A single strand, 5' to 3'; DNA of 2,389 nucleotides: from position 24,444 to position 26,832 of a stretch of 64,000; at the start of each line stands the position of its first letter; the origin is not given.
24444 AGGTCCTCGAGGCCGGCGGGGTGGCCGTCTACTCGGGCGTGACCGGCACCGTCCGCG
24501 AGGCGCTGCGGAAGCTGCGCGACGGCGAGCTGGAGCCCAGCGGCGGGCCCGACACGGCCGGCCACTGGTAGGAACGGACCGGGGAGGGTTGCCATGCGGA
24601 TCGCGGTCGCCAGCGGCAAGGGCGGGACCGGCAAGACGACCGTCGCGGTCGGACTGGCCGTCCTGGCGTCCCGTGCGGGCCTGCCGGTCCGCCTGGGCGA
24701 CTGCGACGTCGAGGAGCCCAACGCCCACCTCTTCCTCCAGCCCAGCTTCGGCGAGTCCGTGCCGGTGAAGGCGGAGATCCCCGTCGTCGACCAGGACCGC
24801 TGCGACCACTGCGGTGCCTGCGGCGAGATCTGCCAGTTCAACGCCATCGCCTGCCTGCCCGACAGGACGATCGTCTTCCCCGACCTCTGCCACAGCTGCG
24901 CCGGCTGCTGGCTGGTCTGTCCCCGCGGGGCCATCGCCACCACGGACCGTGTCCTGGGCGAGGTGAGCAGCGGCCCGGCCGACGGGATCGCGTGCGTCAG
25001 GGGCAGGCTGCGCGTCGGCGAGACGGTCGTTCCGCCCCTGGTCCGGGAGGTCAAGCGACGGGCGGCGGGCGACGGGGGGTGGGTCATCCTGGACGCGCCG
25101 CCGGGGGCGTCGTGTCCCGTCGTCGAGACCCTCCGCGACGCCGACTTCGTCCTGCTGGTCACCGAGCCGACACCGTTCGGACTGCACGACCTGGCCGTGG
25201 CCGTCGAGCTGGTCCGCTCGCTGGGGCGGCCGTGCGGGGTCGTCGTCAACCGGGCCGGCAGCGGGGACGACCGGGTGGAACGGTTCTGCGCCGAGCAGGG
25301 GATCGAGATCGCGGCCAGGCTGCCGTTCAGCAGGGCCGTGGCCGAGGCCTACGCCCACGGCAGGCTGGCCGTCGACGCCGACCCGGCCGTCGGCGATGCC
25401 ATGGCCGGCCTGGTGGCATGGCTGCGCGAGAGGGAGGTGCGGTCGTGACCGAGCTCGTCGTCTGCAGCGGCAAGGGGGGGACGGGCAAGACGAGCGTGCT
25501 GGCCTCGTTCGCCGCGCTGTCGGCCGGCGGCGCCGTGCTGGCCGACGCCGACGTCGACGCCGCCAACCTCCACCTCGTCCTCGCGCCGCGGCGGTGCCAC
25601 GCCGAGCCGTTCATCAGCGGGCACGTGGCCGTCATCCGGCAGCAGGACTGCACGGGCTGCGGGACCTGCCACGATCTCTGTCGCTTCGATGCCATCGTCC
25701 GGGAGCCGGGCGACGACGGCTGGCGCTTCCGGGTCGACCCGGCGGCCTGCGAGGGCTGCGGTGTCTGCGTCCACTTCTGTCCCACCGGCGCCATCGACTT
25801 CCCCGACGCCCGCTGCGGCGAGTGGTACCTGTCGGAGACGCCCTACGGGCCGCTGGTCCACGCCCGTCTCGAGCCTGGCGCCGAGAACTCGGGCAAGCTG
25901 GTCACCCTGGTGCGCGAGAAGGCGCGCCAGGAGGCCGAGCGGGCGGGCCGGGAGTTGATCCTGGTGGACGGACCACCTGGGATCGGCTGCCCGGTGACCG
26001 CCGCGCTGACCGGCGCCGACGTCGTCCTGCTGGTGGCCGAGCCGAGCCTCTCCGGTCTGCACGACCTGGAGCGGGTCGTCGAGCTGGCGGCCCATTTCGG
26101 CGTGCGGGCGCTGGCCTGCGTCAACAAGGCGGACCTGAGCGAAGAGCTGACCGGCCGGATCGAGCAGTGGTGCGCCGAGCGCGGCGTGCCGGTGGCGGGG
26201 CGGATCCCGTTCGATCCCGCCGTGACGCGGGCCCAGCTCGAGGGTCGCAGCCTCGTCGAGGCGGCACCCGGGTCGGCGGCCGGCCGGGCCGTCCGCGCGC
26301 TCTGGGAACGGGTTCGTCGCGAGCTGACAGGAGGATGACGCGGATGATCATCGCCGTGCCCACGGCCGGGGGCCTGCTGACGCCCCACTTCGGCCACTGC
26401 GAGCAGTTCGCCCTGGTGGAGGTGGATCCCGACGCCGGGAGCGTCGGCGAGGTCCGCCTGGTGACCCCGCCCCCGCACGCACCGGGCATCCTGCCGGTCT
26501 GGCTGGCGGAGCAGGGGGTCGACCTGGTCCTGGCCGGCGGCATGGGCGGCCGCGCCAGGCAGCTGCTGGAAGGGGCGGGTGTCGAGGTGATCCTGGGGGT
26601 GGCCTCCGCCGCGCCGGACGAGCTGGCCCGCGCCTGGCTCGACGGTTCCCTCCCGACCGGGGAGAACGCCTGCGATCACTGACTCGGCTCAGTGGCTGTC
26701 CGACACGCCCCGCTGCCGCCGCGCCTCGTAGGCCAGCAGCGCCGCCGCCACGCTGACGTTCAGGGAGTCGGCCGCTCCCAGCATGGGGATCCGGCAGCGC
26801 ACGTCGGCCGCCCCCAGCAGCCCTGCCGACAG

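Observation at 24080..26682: NifX-like / MinD-ferredoxin / MinD-ferredoxin / NifX-like four-gene operon with AT-rich palindromic operator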

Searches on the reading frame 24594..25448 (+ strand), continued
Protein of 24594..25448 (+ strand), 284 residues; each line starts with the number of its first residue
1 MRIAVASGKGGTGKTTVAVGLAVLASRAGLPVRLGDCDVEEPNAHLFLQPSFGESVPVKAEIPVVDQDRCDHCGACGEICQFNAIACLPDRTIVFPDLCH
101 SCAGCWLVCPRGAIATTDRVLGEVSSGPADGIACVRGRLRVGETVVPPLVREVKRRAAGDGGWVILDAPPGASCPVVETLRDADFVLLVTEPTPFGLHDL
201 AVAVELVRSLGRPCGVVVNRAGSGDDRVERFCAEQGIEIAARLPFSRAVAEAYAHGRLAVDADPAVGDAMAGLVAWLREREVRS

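Call 80: search_protein_representatives(protein=window:24594-25448:+)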
Query: 284 residues. Proteins with E-value up to 0.001 (for the whole library): 5623; up to 1e-10: 2274; up to 1e-30: 840. The best 150 are listed.
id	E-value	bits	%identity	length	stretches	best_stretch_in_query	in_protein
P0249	1.3e-109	382.4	45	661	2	1-275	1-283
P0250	4.8e-107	374.1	43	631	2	1-268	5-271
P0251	2.0e-106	372.0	42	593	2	1-277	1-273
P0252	7.6e-105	366.8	38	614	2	3-268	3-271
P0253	1.3e-102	359.5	37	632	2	1-273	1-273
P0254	3.4e-102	358.1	39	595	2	1-270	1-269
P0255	2.0e-101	355.6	39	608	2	1-274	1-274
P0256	2.8e-99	348.6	41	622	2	2-268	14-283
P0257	8.0e-98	343.8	37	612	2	1-265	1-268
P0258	1.3e-97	343.1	39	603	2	1-271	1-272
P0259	1.5e-96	339.6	38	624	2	3-266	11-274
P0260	2.2e-96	339.1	39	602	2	1-275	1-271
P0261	2.2e-96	339.1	41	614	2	2-268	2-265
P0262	1.1e-95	336.7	38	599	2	1-260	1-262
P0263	3.7e-95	335.1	42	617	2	1-283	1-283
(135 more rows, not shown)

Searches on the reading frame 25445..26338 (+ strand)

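Call 3: search_protein_families(library=pfam, proteins=[window:25445-26338:+], max_evalue=0.01)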
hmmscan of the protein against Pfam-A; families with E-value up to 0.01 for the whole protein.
window:25445-26338:+ (297 aa): 17 families
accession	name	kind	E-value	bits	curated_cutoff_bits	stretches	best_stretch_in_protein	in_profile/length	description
PF00037.32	Fer4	-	1.3e-12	47.4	21.1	2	96-118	2-24/24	4Fe-4S binding domain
PF01656.29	CbiA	-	4.9e-11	43.1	25.4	1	4-269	1-124/125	CobQ/CobB/MinD/ParA nucleotide binding domain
PF10609.15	ParA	-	4.1e-10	39.9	27.1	1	170-290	113-245/246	NUBPL iron-transfer P-loop NTPase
PF14697.11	Fer4_21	-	5.8e-10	39.6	35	1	62-118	1-58/59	4Fe-4S dicluster domain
PF13187.11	Fer4_9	-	8.5e-09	35.7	27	1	68-117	1-52/52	4Fe-4S dicluster domain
PF12838.12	Fer4_7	-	1.2e-08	35.7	27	1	69-116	2-52/52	4Fe-4S dicluster domain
PF12837.12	Fer4_6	-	1.1e-07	31.8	25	1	95-117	2-24/24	4Fe-4S binding domain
PF13237.11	Fer4_10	-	1.2e-07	32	25.5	2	63-113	3-53/53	4Fe-4S dicluster domain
PF12797.12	Fer4_2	-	1e-06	28.7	24.5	1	93-114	1-22/22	4Fe-4S binding domain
PF13484.11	Fer4_16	-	2e-05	25.7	30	0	102-120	2-20/66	4Fe-4S double cluster binding domain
PF12800.12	Fer4_4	-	0.00015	22.3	24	0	99-115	1-17/17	4Fe-4S binding domain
PF13191.12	AAA_16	-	0.00041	21.3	32.6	0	3-38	25-61/167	AAA ATPase domain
PF25160.1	LdpA_Fe-S-bd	-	0.00069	19.8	27.6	0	97-118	23-44/49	LdpA Fe-S cluster-binding domain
PF13614.12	AAA_31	-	0.00077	19.9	27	0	171-213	120-165/177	AAA domain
PF12798.12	Fer4_3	-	0.0033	18.6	27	0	102-116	1-15/15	4Fe-4S binding domain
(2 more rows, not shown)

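Call 4: search_protein_families(library=ncbifam, proteins=[window:25445-26338:+], max_evalue=0.01)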
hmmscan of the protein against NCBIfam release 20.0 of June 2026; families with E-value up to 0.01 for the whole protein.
window:25445-26338:+ (297 aa): 67 families (the best 25 are shown)
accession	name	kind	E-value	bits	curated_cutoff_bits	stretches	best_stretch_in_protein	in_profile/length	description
TIGR01969.1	minD_arch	subfamily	1.5e-21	76.7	201.75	2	170-289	110-229/251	cell division ATPase MinD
NF041546.1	ParA_partition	equivalog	5.6e-14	52.2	180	1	149-288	55-202/203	ParA family partition ATPase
TIGR01968.1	minD_bact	equivalog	4.8e-12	45.8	212.9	2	170-291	113-237/261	septum site-determining protein MinD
NF041891.1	hdrA_Methbact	equivalog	4.2e-11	41.8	1300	1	57-119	562-620/762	ferredoxin:CoB-CoM heterodisulfide reductase subunit HdrA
NF040770.1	hetero_SS_HdrA2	exception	1.8e-10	39.6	1100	1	59-119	569-625/777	CoB-CoM heterodisulfide reductase HdrA2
TIGR01944.1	rnfB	subfamily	2.5e-10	40.2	68.7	1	54-122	100-165/190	RnfABCDGE type electron transport complex subunit B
NF041136.1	MrpORP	equivalog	2.7e-10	40.1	450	1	172-291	118-249/365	iron-sulfur cluster carrier protein MrpORP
NF041778.1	hetero_SS_HdrA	equivalog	6.8e-09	34.1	1400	1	54-118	574-634/771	ferredoxin:CoB-CoM heterodisulfide reductase subunit HdrA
TIGR02179.1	PorD_KorD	subfamily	2.1e-08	34.2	60.05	1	63-118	21-73/78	2-oxoacid:acceptor oxidoreductase, delta subunit, pyruvate/2-ketoisovalerate family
NF003475.0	PRK05113.1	equivalog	2.2e-08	34.2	203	1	57-120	103-163/190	electron transport complex subunit RsxB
NF058577.1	FdxA_fam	equivalog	2.9e-08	33.8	65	1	66-116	6-52/52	4Fe-4S ferredoxin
TIGR03371.1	cellulose_yhjQ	equivalog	6.5e-08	32.4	157.85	1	161-286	107-237/246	cellulose biosynthesis protein BcsQ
NF008079.0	PRK10818.1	equivalog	1.5e-07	31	508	0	4-52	5-56/270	septum site-determining protein MinD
NF042909.1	FMH_DH_FwdF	exception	1.7e-07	30.7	375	1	57-122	216-279/336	tungsten-dependent formylmethanofuran dehydrogenase subunit FwdF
NF038196.1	ferrodoxin_EFR1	subfamily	2.5e-07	31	75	1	65-120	182-232/242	EFR1 family ferrodoxin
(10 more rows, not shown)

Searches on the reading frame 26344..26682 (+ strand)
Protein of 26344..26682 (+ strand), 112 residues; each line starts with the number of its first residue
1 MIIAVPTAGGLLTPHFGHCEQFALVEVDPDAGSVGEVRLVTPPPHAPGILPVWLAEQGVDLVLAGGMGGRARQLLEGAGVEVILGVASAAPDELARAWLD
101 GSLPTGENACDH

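Call 3: search_protein_families(library=pfam, proteins=[window:26344-26682:+], max_evalue=0.01)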
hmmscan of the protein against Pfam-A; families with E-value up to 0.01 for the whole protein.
window:26344-26682:+ (112 aa): 1 family
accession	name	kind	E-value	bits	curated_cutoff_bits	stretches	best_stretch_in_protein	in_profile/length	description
PF02579.22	Nitro_FeMo-Co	-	9.9e-20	71.1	26.3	1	10-99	3-93/94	Dinitrogenase iron-molybdenum cofactor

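Call 4: search_protein_families(library=ncbifam, proteins=[window:26344-26682:+], max_evalue=0.01)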
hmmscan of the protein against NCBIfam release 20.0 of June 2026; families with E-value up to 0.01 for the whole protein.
window:26344-26682:+ (112 aa): 1 family
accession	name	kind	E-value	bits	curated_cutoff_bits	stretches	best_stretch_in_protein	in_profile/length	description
NF041136.1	MrpORP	equivalog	1.5e-32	113.3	450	1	1-103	265-365/365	iron-sulfur cluster carrier protein MrpORP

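Call 20: search_solved_structures(query=window:26344-26682:+, max_evalue=0.01, show_alignments=3)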
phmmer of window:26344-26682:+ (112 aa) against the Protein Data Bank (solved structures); distinct sequences matched with E-value up to 0.01: 5.
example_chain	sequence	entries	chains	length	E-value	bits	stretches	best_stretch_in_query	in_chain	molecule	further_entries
1t3v_A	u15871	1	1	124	1.6e-09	41.3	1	2-106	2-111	conserved hypothetical protein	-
1o13_A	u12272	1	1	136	2.2e-09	40.8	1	2-106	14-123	probable NifB protein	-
2yx6_A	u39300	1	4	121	8.5e-09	38.9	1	12-103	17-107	Hypothetical protein PH0822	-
2wfb_A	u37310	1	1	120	5e-05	26.8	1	6-106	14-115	PUTATIVE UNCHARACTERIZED PROTEIN ORP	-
1rdu_A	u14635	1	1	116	0.0065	19.9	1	4-85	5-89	conserved hypothetical protein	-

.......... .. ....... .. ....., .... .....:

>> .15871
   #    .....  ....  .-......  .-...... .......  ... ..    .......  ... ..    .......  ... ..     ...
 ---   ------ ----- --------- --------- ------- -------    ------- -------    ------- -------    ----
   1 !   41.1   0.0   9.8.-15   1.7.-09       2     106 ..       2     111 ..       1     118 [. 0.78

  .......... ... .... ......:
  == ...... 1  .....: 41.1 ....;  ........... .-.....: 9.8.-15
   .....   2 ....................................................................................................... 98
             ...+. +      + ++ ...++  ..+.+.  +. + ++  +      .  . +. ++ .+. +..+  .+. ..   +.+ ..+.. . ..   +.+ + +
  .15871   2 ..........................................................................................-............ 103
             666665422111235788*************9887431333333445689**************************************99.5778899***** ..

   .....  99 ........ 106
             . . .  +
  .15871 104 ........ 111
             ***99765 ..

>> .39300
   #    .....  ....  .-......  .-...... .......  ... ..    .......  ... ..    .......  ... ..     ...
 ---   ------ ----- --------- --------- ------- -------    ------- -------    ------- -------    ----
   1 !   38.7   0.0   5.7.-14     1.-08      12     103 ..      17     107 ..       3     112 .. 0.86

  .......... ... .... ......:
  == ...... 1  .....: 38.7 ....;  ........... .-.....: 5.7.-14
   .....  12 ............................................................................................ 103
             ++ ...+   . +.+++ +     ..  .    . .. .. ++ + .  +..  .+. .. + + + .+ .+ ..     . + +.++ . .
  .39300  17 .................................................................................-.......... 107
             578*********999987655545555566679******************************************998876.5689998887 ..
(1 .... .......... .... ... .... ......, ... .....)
